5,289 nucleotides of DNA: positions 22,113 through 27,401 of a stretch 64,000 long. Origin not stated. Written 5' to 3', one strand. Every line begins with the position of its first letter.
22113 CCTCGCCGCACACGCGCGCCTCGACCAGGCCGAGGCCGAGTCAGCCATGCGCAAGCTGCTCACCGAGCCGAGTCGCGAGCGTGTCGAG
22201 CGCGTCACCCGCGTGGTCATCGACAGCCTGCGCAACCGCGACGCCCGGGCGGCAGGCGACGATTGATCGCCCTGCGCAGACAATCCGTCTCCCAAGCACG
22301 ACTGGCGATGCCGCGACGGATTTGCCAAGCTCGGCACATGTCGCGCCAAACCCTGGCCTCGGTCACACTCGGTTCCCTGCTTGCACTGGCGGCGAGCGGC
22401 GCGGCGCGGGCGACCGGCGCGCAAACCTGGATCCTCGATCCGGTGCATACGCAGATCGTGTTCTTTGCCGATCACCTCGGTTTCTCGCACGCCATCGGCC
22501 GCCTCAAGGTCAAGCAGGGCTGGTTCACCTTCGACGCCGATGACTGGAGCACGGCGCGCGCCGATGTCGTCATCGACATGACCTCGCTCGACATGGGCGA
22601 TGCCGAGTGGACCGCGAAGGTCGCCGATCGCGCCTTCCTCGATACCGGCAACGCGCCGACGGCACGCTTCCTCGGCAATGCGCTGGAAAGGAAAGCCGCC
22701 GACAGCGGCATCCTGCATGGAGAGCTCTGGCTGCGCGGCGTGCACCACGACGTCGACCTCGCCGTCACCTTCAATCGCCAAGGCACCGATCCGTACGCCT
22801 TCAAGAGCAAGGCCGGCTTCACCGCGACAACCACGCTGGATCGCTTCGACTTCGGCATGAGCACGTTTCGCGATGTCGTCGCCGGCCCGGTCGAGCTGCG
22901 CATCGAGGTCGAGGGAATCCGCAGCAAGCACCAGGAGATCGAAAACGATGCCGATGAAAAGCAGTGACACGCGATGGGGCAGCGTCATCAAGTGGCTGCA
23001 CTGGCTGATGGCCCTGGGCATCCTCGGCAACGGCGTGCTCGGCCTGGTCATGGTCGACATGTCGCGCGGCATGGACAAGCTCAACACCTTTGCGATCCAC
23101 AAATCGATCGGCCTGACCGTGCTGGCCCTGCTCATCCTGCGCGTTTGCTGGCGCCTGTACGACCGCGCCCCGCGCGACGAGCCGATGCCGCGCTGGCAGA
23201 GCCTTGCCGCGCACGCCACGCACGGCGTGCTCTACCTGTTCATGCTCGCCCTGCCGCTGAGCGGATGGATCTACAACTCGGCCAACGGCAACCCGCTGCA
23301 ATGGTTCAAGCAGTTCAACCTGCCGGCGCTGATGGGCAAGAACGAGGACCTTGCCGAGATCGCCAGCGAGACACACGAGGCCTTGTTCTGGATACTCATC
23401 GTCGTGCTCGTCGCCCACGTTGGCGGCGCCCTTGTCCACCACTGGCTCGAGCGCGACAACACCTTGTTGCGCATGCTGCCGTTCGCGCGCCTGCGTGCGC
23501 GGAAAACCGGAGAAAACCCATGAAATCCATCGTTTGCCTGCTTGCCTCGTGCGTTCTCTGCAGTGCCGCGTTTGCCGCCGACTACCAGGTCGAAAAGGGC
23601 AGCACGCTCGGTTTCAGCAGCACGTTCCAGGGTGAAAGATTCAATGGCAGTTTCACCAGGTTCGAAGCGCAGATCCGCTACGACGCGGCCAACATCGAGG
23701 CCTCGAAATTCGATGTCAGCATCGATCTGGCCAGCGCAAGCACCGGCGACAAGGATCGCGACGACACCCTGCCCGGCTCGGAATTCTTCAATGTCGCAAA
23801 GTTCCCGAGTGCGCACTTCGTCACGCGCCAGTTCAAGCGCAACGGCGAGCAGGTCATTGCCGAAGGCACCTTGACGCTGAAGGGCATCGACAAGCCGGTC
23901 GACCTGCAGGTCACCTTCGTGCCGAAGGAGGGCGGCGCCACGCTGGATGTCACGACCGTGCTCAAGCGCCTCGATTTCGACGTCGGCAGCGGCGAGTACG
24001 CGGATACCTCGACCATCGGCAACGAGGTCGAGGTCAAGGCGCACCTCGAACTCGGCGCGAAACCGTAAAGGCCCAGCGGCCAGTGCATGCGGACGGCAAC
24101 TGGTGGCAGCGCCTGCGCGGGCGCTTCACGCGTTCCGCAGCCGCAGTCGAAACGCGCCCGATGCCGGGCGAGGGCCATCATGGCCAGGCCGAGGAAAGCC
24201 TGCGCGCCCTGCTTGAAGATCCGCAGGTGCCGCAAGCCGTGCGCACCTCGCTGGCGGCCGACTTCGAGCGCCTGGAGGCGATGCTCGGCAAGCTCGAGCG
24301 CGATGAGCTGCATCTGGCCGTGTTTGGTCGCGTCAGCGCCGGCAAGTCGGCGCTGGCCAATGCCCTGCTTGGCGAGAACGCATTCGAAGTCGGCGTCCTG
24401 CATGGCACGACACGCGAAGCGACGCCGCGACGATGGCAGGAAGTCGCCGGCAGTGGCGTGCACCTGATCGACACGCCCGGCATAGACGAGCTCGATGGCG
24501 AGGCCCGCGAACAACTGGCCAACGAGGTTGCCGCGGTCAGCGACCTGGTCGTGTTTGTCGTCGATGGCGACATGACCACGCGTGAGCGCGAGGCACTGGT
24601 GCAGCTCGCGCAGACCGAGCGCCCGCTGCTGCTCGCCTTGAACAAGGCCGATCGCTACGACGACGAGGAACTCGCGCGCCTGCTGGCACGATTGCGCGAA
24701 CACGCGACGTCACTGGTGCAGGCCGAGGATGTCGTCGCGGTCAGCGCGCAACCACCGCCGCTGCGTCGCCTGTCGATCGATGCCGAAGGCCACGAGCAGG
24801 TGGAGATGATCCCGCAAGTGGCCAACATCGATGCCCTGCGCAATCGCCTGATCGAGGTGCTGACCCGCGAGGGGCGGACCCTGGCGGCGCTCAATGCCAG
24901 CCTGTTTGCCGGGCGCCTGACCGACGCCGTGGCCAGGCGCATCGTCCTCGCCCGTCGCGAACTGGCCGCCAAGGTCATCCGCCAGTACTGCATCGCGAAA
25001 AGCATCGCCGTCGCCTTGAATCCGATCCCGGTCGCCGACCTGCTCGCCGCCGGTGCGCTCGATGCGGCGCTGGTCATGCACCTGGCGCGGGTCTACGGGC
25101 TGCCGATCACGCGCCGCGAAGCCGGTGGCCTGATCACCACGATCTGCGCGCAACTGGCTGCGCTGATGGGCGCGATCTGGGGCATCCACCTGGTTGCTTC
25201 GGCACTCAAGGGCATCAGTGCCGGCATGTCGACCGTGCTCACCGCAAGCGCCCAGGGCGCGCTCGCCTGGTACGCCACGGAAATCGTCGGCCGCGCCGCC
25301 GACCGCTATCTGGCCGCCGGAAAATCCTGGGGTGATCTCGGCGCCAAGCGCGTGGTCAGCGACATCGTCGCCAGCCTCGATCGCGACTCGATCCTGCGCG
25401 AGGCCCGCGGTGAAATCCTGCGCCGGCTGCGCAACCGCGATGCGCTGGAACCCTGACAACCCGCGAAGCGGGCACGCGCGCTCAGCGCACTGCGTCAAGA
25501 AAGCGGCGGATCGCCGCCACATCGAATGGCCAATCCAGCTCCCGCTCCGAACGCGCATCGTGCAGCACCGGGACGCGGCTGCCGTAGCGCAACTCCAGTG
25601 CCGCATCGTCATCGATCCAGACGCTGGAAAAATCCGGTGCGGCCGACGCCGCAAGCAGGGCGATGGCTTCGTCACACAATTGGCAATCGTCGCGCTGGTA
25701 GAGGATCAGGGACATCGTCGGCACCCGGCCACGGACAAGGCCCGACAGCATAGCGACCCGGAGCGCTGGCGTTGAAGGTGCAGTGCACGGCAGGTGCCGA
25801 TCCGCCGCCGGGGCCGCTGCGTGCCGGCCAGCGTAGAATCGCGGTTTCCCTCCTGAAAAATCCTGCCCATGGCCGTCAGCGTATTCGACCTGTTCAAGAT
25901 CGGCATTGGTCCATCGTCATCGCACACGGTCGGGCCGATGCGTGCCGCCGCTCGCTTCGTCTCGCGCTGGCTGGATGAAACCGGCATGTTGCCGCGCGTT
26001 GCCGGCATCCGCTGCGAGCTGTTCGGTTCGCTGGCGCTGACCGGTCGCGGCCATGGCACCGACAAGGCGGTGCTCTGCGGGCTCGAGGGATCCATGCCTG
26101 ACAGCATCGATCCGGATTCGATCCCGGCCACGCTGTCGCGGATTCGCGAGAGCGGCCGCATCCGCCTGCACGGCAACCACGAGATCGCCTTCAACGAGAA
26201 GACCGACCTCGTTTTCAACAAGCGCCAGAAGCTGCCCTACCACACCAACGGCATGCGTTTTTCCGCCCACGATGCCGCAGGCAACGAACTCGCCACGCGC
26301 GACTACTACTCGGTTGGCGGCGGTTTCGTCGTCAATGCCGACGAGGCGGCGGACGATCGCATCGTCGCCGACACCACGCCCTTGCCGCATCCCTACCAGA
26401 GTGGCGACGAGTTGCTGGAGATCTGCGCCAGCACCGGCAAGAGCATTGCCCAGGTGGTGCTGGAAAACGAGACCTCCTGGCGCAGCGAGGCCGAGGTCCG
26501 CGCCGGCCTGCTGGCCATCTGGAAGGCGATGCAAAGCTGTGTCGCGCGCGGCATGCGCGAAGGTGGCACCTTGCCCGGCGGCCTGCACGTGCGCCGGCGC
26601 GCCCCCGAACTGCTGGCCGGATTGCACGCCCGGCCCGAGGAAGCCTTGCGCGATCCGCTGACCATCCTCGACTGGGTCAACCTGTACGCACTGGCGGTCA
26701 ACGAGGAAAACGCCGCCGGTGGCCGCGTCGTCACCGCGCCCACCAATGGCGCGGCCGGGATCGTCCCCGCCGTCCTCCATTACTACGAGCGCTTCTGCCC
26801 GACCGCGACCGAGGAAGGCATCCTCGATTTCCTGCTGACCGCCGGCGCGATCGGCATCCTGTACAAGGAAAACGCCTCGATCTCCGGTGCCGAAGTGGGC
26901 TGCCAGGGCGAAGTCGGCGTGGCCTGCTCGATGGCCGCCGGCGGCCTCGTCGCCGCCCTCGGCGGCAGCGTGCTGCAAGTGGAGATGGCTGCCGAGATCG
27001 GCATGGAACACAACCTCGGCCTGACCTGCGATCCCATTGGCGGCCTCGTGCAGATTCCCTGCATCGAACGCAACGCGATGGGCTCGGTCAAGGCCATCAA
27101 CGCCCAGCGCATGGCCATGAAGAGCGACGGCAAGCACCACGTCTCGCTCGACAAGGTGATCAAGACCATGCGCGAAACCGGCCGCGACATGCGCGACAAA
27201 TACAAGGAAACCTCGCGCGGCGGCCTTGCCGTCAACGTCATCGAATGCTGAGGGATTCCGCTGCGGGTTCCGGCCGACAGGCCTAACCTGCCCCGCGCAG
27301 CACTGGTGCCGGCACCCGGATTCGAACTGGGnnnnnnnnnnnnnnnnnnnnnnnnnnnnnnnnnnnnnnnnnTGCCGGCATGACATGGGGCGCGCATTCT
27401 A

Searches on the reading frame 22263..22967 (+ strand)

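Call 14: search_protein_families(library=pfam, proteins=[window:22263-22967:+], max_evalue=0.001)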
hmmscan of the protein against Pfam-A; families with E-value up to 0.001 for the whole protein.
window:22263-22967:+ (234 aa): 1 family
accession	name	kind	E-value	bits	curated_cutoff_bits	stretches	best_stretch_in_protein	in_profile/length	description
PF04264.18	YceI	-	2.8e-29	102.8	23.7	1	56-217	1-149/150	YceI-like domain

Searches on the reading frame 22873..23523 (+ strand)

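Call 14: search_protein_families(library=pfam, proteins=[window:22873-23523:+], max_evalue=0.001)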
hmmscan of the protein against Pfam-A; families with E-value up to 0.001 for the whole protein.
window:22873-23523:+ (216 aa): 2 families
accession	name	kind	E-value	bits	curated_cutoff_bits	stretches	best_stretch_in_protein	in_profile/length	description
PF01292.26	Ni_hydr_CYTB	-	7e-34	117.6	30.1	1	34-203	1-178/179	Prokaryotic cytochrome b561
PF09990.14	DUF2231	-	0.00024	21.6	26.4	1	31-121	30-120/139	Predicted membrane protein (DUF2231)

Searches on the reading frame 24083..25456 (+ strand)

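Call 14: search_protein_families(library=pfam, proteins=[window:24083-25456:+], max_evalue=0.001)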
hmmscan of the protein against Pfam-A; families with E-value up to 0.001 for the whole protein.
window:24083-25456:+ (457 aa): 8 families
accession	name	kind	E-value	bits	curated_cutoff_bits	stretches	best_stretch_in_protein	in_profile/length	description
PF05128.17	DUF697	-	1.3e-28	100.2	27.7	1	277-434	4-162/162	Domain of unknown function (DUF697)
PF01926.29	MMR_HSR1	-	1.3e-18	67.6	21.9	1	78-188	2-113/113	50S ribosome-binding GTPase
PF02421.24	FeoB_N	-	1e-11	45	27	1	77-198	2-124/156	Ferrous iron transport protein B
PF00350.29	Dynamin_N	-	2.5e-11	44.3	27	1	78-110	1-33/168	Dynamin family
PF04548.22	AIG1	-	8.6e-10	38.7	27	1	78-163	3-94/212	AIG1 family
PF00009.33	GTP_EFTU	-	5.5e-09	36.3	26.5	1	119-222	65-169/188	Elongation factor Tu GTP binding domain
PF03193.22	RsgA_GTPase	-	1.3e-07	32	30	1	65-138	98-172/174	RsgA GTPase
PF13191.12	AAA_16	-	6e-06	27.3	32.6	1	60-207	8-159/167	AAA ATPase domain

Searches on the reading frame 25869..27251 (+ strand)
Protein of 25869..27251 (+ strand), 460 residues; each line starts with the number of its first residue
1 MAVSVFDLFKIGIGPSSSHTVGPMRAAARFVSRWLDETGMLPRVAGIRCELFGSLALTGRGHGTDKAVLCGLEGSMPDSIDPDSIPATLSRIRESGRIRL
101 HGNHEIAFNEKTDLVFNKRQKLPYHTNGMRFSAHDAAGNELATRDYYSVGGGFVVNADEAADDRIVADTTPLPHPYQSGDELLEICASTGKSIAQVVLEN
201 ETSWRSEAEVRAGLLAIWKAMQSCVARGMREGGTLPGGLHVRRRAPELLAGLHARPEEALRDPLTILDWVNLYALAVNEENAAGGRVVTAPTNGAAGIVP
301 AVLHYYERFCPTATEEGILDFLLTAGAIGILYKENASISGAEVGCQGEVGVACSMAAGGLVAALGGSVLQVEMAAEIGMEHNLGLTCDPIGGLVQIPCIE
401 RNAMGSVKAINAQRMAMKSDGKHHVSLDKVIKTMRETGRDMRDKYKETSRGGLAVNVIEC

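Call 14: search_protein_families(library=pfam, proteins=[window:25869-27251:+], max_evalue=0.001)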
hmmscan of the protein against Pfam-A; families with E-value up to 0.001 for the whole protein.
window:25869-27251:+ (460 aa): 2 families
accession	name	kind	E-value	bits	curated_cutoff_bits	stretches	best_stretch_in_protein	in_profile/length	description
PF03313.21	SDH_alpha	-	3.2e-91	306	26.4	1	189-454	2-260/260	Serine dehydratase alpha chain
PF03315.21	SDH_beta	-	1.3e-63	214.4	26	1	4-158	1-154/155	Serine dehydratase beta chain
